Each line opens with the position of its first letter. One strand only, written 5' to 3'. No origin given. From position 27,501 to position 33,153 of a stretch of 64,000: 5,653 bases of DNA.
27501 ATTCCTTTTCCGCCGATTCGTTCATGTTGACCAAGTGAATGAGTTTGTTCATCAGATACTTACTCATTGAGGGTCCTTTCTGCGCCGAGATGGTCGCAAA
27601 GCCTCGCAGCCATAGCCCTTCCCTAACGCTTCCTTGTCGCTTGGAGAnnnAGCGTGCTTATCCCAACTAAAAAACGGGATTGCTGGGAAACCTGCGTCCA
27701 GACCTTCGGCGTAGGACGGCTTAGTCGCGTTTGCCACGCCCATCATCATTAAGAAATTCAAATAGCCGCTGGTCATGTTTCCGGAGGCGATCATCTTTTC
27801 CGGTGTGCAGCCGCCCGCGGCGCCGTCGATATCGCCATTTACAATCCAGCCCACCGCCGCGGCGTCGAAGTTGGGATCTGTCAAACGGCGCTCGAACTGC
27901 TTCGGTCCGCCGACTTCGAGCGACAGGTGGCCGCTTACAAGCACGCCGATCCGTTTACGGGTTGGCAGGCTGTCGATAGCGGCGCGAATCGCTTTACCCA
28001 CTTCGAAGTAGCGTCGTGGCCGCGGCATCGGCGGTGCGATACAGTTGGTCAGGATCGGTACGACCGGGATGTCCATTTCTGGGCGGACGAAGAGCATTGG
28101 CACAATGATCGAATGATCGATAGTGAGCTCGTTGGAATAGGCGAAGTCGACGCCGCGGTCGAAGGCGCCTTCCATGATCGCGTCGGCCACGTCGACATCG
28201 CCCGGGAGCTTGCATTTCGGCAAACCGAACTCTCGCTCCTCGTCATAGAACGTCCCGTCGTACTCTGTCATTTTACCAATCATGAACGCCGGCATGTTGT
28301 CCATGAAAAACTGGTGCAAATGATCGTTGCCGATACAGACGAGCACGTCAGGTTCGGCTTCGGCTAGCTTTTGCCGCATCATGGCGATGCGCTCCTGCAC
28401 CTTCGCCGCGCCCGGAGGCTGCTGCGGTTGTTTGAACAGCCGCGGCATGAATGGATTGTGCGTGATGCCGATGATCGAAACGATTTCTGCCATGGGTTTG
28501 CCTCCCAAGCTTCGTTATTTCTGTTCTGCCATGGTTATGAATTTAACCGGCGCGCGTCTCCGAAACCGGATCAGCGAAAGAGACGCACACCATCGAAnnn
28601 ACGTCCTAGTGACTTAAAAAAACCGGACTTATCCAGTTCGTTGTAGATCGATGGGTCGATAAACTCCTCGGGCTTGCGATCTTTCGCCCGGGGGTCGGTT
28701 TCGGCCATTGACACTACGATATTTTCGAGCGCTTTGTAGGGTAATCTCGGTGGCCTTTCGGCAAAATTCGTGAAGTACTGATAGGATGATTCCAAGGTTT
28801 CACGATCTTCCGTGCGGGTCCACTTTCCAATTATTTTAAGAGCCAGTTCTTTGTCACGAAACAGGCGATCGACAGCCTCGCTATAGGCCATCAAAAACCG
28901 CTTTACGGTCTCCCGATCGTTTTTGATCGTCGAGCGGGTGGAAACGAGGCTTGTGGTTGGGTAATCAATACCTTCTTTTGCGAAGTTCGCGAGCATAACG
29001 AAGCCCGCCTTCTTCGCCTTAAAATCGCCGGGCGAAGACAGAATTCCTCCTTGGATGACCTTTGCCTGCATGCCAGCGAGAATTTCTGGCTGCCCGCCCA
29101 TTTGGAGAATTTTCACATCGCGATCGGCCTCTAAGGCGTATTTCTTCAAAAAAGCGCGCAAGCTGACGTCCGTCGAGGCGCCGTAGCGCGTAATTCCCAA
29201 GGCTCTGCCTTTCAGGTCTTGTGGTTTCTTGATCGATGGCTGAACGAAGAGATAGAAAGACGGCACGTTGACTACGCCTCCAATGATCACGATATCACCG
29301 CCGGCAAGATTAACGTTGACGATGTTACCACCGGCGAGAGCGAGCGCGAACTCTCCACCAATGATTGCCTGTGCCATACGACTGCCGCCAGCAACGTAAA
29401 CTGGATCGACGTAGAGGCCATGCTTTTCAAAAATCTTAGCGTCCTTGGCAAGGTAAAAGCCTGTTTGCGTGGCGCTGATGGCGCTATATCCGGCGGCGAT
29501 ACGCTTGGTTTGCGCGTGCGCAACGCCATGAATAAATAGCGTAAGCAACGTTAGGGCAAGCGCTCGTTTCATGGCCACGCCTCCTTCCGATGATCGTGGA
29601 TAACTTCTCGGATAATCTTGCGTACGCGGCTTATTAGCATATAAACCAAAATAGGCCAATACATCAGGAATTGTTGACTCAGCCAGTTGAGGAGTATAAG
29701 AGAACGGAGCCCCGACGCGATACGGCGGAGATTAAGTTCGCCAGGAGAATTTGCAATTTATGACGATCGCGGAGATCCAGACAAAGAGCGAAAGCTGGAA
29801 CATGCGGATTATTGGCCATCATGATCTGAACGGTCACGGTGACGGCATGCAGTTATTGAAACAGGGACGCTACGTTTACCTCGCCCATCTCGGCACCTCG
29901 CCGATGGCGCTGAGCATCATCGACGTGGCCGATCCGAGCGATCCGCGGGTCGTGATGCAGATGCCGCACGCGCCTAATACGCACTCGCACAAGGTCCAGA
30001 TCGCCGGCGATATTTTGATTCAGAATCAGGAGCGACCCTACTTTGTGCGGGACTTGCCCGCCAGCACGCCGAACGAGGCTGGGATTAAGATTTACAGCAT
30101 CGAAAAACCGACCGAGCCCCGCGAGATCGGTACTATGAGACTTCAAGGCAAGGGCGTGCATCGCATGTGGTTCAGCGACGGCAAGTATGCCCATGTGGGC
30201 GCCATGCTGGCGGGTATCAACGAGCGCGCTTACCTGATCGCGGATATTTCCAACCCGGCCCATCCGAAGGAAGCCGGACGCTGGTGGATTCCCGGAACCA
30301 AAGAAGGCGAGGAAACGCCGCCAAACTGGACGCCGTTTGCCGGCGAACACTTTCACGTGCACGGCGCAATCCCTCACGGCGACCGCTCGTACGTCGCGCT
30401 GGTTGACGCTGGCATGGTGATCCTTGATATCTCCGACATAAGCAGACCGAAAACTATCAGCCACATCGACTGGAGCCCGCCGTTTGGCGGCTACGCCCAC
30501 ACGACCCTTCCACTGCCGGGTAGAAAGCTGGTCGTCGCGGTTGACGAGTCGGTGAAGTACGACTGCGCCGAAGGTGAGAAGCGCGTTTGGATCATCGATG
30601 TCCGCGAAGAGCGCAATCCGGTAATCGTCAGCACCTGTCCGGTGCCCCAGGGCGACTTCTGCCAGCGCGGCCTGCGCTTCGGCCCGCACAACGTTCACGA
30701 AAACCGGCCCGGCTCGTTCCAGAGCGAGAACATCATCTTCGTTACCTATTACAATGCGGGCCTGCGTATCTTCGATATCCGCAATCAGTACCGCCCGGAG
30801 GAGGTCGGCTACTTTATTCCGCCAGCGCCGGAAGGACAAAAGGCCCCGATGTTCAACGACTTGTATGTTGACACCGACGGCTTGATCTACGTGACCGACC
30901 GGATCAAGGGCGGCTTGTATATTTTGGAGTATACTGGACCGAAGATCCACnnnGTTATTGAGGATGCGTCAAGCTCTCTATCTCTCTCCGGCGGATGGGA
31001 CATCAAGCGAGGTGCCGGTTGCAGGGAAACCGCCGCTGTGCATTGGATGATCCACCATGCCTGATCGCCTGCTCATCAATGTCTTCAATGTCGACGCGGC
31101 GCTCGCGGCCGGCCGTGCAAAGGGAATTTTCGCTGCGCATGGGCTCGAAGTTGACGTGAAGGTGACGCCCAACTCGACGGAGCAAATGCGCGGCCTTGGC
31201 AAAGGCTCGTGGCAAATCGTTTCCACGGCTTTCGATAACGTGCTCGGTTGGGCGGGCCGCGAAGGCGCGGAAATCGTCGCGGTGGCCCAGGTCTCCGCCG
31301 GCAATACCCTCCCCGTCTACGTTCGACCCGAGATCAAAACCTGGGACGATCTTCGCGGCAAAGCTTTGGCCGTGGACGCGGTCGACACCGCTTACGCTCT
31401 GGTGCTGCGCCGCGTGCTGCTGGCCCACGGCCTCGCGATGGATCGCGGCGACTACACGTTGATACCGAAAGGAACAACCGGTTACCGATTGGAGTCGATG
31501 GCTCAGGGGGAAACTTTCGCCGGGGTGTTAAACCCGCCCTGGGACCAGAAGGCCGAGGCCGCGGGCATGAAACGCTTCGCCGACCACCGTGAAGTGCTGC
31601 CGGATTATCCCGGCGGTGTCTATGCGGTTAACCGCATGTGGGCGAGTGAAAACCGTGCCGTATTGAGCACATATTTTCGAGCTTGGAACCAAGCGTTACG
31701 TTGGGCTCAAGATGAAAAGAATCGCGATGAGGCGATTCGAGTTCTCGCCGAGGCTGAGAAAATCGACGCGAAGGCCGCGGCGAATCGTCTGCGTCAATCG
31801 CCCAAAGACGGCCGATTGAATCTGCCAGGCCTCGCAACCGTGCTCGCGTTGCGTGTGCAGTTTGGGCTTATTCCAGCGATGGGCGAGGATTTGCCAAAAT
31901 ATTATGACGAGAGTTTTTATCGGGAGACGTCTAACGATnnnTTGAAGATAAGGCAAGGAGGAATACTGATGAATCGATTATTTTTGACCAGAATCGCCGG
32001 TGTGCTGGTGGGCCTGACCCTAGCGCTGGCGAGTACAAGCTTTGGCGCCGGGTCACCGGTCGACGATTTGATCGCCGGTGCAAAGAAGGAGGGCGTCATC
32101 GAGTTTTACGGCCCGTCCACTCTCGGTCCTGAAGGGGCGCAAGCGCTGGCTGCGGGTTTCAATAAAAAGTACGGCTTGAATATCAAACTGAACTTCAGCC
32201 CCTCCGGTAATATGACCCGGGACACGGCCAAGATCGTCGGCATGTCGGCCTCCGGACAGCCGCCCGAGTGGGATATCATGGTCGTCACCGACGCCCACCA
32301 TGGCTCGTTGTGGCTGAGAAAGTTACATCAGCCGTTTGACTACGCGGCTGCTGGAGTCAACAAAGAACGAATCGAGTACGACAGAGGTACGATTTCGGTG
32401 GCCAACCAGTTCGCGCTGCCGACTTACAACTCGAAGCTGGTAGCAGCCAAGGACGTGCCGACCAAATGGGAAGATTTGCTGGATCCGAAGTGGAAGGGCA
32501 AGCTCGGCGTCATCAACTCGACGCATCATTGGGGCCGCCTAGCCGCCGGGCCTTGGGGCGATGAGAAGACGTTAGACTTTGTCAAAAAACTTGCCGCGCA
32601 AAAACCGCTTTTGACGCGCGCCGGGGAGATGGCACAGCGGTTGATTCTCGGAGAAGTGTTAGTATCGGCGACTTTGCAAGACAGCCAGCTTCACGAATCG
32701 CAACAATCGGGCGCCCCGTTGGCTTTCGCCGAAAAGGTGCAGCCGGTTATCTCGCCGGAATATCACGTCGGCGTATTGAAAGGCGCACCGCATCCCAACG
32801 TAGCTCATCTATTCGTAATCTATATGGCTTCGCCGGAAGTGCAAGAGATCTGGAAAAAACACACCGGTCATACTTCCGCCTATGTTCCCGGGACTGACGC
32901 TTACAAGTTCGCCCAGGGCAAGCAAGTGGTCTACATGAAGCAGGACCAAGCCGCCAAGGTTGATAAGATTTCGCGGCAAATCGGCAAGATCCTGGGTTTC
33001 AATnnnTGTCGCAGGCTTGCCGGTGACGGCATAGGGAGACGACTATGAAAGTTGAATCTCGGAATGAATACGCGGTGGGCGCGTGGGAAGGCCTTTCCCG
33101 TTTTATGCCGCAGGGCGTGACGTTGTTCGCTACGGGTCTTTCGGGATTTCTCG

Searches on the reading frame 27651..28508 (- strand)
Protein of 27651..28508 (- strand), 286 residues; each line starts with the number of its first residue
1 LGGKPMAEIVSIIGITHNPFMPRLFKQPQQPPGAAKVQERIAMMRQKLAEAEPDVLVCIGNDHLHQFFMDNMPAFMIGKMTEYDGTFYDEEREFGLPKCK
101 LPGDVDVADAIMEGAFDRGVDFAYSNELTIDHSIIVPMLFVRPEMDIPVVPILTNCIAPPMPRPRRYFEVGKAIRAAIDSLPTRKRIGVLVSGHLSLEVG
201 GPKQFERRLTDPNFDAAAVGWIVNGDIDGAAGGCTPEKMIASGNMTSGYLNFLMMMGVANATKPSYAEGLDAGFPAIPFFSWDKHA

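Call 50: search_protein_families(library=pfam, proteins=[window:27651-28508:-], max_evalue=0.000001)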
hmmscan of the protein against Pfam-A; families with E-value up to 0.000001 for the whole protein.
window:27651-28508:- (286 aa): 1 family
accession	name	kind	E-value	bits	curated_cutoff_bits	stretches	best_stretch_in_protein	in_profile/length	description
PF02900.23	LigB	-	1.4e-28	100.2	26.3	1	13-261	3-246/269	Catalytic LigB subunit of aromatic ring-opening dioxygenase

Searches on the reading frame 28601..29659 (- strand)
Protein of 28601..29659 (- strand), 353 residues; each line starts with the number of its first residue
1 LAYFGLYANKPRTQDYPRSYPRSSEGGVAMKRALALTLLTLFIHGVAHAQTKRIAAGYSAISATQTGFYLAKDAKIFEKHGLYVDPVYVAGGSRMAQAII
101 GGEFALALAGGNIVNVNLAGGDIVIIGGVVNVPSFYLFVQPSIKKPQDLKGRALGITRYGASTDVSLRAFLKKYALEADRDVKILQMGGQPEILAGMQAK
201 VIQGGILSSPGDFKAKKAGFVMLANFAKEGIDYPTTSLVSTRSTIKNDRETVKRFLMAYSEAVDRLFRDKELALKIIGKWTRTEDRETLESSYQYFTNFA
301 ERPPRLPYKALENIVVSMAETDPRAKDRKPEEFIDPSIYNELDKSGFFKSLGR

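Call 50: search_protein_families(library=pfam, proteins=[window:28601-29659:-], max_evalue=0.000001)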
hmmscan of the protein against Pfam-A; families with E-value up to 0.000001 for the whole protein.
window:28601-29659:- (353 aa): 2 families
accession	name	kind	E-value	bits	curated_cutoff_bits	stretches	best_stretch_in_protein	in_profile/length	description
PF09084.16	NMT1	-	2.4e-17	64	20.5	1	65-268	4-211/216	NMT1/THI5 like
PF13379.11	NMT1_2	-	2e-11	44.6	24.7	1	53-269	7-240/252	NMT1-like family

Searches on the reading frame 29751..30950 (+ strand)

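Call 50: search_protein_families(library=pfam, proteins=[window:29751-30950:+], max_evalue=0.000001)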
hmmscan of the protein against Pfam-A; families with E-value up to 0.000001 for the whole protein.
window:29751-30950:+ (400 aa): 1 family
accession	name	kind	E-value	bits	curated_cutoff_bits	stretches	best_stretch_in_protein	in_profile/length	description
PF08309.17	LVIVD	-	4e-14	52.1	20.2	0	212-235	13-36/42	LVIVD repeat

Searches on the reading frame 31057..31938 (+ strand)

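Call 50: search_protein_families(library=pfam, proteins=[window:31057-31938:+], max_evalue=0.000001)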
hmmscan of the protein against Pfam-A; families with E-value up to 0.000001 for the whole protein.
window:31057-31938:+ (294 aa): 2 families
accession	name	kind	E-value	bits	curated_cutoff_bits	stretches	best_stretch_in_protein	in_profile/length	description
PF13379.11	NMT1_2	-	2.1e-12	47.8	24.7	1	15-231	20-252/252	NMT1-like family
PF09084.16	NMT1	-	4.6e-12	46.7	20.5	1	16-219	7-211/216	NMT1/THI5 like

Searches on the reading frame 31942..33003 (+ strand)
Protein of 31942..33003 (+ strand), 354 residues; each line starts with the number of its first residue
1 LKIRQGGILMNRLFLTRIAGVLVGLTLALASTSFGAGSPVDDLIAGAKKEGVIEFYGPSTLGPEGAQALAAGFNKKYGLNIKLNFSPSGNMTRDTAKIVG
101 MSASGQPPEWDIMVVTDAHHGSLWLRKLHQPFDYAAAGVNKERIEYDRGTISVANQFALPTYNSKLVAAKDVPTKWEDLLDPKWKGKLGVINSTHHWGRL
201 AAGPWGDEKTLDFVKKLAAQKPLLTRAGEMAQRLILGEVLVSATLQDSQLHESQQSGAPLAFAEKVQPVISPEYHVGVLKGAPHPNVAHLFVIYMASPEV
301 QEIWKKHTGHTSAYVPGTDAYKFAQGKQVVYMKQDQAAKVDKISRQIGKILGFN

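Call 50: search_protein_families(library=pfam, proteins=[window:31942-33003:+], max_evalue=0.000001)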
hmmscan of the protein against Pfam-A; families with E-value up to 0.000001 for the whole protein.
window:31942-33003:+ (354 aa): 4 families
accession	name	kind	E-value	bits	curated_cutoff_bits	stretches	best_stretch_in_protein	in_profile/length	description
PF13531.11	SBP_bac_11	-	5.4e-14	52.9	25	1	68-307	15-224/227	Bacterial extracellular solute-binding protein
PF13416.11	SBP_bac_8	-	4.3e-13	50.1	27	1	68-319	1-263/279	Bacterial extracellular solute-binding protein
PF13343.11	SBP_bac_6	-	6.9e-13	49.1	24.6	1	157-336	64-241/245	Bacterial extracellular solute-binding protein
PF01547.30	SBP_bac_1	-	7e-13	49.7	26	1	63-302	7-307/307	Bacterial extracellular solute-binding protein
